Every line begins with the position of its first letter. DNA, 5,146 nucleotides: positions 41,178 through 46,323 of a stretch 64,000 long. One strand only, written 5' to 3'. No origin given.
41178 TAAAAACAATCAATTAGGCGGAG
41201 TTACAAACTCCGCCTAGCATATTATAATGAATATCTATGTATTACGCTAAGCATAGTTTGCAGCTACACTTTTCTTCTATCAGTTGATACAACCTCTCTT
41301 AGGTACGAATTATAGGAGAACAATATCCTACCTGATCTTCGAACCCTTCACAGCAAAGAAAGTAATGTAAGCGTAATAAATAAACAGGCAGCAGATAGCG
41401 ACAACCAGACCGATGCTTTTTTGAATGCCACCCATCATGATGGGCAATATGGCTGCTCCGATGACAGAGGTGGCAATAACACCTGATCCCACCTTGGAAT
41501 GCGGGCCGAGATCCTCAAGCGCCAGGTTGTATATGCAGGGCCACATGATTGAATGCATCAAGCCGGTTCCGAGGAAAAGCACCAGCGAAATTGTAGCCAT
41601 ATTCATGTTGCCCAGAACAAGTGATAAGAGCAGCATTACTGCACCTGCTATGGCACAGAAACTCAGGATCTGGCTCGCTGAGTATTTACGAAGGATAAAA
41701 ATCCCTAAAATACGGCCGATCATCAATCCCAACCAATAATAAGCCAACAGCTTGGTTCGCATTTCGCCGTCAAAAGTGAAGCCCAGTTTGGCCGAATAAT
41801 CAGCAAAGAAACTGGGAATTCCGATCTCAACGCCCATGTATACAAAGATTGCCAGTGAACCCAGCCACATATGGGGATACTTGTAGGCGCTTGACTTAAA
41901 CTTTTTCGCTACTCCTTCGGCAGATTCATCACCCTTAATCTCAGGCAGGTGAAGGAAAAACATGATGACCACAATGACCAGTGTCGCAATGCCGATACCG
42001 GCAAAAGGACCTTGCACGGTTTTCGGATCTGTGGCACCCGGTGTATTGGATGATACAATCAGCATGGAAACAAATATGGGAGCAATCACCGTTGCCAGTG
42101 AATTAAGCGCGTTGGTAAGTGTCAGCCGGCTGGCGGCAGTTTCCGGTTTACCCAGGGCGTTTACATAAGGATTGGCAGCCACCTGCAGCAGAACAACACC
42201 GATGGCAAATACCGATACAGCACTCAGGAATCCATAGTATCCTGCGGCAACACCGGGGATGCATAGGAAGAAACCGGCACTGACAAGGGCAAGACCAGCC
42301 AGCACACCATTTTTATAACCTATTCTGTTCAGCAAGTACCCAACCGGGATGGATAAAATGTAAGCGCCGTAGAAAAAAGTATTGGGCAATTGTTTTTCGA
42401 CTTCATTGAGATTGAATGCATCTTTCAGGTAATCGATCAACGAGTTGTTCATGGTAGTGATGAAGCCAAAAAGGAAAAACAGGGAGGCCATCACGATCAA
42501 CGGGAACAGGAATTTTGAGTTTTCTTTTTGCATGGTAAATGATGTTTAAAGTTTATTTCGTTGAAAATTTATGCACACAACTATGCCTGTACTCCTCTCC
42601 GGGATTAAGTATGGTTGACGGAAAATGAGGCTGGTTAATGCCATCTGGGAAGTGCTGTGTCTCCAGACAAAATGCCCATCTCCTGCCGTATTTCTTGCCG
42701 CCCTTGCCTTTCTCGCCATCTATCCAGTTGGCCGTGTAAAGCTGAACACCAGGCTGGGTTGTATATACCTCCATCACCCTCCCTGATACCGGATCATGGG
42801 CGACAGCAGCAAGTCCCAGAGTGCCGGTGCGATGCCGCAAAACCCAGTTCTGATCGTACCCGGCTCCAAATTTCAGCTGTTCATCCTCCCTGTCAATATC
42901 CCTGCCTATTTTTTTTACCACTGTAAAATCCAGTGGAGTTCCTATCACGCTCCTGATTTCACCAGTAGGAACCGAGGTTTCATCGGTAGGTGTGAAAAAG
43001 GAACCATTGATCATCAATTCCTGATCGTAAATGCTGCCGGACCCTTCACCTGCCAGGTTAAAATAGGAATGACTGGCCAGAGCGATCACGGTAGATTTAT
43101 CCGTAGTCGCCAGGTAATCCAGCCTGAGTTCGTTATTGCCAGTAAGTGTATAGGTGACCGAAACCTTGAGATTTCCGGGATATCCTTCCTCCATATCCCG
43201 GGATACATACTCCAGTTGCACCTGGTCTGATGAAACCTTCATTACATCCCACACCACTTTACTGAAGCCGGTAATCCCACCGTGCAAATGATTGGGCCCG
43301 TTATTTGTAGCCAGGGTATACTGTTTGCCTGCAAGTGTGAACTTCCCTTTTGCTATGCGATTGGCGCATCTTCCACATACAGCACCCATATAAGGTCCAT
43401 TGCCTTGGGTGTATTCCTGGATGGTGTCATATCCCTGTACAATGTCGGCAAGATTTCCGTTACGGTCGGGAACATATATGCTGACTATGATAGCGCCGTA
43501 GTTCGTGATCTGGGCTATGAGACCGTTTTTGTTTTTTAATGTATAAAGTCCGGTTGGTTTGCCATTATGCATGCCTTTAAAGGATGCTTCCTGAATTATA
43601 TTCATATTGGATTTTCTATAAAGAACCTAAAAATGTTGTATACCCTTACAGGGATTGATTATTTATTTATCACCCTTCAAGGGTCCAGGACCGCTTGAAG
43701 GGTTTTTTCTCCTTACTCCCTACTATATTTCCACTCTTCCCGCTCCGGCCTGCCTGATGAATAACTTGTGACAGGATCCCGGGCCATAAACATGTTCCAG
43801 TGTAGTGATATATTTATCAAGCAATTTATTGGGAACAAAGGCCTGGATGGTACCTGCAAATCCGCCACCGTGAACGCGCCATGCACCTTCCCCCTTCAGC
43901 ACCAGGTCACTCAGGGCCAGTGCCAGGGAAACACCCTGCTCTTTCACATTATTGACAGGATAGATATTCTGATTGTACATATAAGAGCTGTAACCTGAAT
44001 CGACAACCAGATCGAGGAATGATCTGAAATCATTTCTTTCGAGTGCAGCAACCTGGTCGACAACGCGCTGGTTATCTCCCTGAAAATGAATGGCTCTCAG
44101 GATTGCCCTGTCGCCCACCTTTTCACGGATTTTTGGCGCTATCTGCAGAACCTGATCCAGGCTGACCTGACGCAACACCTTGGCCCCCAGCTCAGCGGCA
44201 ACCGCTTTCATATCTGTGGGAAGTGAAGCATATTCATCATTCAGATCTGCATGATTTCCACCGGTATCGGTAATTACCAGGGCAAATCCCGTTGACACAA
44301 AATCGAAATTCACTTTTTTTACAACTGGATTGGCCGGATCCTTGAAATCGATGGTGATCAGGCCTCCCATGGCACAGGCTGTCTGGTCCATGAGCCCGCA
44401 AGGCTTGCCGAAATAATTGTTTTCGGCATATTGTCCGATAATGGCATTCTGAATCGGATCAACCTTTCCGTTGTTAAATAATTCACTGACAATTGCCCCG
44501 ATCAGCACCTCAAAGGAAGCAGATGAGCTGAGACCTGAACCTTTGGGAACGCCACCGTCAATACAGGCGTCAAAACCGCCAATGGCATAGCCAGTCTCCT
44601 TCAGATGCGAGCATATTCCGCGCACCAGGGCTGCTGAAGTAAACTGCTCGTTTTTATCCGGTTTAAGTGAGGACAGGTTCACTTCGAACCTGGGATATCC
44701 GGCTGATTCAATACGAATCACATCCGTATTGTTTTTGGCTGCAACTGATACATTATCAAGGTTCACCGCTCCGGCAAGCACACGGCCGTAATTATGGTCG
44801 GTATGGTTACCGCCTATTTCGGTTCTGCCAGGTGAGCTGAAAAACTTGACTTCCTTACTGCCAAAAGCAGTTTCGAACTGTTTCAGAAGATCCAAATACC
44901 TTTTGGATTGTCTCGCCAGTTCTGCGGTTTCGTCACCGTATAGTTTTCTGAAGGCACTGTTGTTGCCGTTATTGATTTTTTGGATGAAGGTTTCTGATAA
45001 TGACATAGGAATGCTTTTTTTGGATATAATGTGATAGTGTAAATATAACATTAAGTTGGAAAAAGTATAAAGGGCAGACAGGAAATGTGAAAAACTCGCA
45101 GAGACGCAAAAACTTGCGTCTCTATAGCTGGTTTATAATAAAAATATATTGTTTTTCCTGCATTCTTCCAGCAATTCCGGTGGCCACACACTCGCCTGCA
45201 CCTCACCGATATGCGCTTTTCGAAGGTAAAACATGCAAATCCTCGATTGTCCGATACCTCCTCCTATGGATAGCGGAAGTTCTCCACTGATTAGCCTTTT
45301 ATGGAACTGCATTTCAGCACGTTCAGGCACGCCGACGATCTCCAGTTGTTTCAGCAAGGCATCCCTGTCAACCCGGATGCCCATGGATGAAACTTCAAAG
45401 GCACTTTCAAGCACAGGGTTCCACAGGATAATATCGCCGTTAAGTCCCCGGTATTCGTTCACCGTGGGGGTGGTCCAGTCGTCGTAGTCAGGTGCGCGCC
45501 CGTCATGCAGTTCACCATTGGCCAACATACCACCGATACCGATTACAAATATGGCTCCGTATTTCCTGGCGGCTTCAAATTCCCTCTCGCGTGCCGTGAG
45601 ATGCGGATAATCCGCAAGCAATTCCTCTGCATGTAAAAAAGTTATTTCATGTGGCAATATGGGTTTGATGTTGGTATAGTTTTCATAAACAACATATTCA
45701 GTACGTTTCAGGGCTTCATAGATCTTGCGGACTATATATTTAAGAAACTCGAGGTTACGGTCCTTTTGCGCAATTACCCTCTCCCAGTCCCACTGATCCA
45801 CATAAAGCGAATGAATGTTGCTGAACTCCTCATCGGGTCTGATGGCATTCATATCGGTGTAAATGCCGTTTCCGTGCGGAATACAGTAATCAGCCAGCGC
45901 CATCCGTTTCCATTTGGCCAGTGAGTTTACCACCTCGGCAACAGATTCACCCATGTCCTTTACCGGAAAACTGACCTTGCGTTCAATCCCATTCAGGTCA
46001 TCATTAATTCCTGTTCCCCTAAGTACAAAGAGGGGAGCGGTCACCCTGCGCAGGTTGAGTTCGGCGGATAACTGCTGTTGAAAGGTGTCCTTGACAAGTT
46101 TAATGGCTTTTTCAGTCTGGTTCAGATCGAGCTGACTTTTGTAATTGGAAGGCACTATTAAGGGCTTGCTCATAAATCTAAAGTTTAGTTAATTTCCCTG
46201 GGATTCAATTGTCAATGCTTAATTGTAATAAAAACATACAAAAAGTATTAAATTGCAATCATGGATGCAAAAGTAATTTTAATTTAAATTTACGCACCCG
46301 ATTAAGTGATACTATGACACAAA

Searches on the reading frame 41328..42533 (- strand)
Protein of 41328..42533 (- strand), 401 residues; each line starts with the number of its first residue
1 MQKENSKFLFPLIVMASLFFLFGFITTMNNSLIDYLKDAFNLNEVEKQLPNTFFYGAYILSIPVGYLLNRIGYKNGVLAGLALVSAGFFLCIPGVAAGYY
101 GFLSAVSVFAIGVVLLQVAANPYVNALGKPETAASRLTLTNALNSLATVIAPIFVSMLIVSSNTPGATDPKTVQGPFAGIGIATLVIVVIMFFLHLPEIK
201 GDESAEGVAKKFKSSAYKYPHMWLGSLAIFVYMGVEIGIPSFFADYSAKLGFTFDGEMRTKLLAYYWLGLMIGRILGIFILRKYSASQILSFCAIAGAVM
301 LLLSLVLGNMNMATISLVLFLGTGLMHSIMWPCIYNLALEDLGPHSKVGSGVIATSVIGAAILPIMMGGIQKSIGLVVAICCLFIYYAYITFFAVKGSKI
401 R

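Call 51: search_protein_families(library=pfam, proteins=[window:41328-42533:-], max_evalue=0.00001)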
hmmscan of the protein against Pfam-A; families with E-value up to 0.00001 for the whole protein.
window:41328-42533:- (401 aa): 1 family
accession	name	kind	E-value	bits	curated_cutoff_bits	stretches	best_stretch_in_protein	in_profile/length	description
PF07690.21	MFS_1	-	6.5e-26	91.5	33.4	1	16-355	2-337/347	Major Facilitator Superfamily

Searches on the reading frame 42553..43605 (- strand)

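Call 51: search_protein_families(library=pfam, proteins=[window:42553-43605:-], max_evalue=0.00001)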
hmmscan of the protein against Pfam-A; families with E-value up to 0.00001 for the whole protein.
window:42553-43605:- (350 aa): 1 family
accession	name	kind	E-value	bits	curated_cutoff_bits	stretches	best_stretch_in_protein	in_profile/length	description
PF01263.26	Aldose_epim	-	5.9e-91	305.4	27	1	20-344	2-297/299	Aldose 1-epimerase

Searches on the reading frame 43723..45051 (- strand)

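Call 51: search_protein_families(library=pfam, proteins=[window:43723-45051:-], max_evalue=0.00001)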
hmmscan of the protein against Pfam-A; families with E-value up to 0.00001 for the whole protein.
window:43723-45051:- (442 aa): 2 families
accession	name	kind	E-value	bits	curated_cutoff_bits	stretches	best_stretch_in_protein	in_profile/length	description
PF00288.32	GHMP_kinases_N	-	6.2e-16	58.8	22.3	1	142-230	2-87/87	GHMP kinases N terminal domain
PF10509.15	GalKase_gal_bdg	-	9.8e-16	57.5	23.1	1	57-105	1-48/49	Galactokinase galactose-binding signature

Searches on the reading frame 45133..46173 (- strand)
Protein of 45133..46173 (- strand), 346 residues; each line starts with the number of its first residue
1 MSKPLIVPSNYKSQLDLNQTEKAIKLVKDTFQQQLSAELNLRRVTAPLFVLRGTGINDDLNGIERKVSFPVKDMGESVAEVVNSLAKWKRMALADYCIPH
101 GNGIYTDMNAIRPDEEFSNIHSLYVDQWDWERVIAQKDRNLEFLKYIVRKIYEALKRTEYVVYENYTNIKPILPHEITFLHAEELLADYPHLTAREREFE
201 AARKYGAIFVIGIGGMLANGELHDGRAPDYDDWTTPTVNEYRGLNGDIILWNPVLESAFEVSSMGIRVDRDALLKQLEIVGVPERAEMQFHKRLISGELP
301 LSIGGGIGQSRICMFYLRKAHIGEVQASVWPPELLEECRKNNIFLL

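Call 51: search_protein_families(library=pfam, proteins=[window:45133-46173:-], max_evalue=0.00001)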
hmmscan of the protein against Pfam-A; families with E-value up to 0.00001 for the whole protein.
window:45133-46173:- (346 aa): 1 family
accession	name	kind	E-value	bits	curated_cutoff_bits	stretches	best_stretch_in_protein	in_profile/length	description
PF03590.20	AsnA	-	9.3e-104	346.6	27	1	21-256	1-227/228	Aspartate-ammonia ligase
